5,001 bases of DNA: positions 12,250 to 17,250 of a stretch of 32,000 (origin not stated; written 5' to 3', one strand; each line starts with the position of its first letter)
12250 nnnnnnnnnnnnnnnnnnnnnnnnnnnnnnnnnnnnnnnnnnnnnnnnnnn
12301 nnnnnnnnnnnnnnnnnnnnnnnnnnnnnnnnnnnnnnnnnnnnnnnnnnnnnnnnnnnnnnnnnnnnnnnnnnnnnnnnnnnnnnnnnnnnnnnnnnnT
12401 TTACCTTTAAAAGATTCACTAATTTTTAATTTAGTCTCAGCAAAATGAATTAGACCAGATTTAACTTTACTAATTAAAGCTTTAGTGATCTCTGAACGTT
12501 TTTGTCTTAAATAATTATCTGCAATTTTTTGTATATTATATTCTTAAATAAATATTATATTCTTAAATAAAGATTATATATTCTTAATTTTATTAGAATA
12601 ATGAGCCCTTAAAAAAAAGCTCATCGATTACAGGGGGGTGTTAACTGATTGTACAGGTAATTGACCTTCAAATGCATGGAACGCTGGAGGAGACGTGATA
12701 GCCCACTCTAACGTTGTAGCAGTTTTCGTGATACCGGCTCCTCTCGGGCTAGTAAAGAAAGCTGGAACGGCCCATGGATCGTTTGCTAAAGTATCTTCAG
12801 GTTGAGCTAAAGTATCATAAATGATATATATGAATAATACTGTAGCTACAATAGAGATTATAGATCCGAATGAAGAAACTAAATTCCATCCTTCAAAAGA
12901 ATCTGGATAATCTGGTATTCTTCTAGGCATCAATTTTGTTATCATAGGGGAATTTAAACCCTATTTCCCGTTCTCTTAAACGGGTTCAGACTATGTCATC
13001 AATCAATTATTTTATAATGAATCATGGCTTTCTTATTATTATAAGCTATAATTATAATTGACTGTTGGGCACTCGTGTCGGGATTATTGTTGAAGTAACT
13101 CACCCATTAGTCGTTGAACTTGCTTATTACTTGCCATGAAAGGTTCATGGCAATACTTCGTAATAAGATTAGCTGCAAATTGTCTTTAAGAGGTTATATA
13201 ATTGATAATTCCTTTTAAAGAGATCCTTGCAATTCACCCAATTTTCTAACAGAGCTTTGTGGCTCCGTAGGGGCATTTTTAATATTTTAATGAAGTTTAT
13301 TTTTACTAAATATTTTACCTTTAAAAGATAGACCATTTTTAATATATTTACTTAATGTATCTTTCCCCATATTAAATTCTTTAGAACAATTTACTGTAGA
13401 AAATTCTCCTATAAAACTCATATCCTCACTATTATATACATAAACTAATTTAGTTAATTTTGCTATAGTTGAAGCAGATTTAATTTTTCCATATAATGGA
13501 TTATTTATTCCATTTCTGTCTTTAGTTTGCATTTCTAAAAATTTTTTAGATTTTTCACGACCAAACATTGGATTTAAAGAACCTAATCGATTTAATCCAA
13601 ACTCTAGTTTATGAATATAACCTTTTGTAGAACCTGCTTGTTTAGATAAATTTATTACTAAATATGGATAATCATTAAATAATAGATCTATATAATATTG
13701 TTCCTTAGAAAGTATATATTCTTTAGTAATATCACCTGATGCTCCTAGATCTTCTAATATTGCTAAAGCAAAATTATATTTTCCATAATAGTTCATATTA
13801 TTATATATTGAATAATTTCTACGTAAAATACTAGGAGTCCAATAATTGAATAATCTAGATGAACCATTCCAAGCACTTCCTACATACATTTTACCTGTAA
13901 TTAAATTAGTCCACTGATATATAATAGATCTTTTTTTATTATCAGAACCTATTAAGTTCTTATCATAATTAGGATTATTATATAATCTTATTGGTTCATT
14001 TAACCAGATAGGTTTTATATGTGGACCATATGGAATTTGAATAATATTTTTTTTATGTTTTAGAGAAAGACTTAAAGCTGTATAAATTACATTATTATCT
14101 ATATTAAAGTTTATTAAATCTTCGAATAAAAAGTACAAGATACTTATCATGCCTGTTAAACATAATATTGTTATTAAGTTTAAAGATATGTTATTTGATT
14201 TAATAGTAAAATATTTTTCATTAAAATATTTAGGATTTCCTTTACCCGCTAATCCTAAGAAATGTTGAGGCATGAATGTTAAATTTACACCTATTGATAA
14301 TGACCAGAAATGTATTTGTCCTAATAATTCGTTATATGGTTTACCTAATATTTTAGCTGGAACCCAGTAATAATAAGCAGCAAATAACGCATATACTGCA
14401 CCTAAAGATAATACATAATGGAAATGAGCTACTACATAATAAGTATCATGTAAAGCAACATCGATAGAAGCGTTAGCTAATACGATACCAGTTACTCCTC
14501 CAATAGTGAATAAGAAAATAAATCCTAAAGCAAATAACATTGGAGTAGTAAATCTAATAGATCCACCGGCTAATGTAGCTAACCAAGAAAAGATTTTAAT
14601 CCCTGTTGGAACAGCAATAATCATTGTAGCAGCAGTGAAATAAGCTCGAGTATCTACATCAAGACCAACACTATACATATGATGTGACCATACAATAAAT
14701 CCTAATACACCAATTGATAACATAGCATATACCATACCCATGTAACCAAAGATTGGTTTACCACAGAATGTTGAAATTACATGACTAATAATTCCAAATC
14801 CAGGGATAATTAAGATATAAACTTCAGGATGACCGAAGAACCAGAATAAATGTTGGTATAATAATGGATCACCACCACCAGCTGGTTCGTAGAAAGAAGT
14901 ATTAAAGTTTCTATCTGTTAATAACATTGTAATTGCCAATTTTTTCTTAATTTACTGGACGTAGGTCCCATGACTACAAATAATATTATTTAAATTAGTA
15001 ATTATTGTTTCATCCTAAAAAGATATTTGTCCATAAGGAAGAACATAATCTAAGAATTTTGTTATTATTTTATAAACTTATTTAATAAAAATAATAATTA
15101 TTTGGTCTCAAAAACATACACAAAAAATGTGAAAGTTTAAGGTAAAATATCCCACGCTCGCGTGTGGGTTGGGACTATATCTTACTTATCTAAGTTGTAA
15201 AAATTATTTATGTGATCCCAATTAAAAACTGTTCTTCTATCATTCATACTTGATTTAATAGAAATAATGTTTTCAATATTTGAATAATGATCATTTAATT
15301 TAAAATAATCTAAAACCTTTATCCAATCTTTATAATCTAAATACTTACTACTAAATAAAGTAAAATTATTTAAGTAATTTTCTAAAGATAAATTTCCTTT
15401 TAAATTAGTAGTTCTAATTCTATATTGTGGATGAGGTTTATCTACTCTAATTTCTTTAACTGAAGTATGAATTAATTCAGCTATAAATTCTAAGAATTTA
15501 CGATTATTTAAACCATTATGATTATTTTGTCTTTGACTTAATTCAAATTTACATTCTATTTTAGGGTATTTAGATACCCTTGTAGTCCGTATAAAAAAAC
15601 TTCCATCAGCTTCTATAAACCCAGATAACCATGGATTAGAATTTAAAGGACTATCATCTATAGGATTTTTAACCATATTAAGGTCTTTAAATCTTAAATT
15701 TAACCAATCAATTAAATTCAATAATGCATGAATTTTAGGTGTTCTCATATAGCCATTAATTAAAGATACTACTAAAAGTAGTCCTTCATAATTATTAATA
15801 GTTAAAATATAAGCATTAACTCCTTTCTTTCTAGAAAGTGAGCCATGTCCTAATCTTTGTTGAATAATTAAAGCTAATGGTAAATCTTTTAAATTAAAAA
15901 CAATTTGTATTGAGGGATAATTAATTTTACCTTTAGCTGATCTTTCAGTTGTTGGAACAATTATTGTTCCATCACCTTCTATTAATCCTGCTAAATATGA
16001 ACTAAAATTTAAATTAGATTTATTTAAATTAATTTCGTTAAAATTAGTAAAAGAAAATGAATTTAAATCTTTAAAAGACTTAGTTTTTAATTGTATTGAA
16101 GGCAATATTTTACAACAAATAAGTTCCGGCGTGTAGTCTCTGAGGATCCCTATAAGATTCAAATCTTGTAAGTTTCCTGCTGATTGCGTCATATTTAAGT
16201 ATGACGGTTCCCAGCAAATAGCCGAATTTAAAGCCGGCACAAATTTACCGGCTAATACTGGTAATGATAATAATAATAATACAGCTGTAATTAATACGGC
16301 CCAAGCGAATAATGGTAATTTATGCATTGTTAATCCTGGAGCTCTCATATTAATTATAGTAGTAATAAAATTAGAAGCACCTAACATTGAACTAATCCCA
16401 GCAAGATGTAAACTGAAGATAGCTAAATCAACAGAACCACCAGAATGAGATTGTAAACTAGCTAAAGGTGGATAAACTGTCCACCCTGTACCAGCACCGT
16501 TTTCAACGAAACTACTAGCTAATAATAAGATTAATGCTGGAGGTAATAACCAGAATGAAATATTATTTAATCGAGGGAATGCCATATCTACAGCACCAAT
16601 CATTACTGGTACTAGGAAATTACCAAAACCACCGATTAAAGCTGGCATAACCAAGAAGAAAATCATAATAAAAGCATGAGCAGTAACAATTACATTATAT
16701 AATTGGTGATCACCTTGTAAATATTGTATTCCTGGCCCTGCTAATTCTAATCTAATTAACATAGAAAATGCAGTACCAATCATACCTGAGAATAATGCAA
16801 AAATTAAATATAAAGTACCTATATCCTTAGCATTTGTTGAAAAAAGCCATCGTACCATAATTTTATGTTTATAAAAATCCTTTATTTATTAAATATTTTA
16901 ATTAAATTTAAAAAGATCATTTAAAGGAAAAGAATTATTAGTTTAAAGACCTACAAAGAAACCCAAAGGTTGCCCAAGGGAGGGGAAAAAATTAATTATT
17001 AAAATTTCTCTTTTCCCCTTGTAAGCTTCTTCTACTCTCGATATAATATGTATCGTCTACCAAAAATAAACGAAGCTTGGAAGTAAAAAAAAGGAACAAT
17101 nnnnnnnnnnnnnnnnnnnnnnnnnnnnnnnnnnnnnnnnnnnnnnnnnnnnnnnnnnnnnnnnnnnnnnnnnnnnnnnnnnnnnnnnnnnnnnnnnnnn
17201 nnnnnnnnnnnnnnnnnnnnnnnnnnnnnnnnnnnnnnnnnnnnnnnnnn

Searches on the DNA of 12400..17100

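Call 58: search_rna_families(source=window, start=12400, end=17100, threshold=evalue, max_evalue=0.01)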
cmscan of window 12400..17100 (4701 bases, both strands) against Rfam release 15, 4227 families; matches with E-value up to 0.01: 0.
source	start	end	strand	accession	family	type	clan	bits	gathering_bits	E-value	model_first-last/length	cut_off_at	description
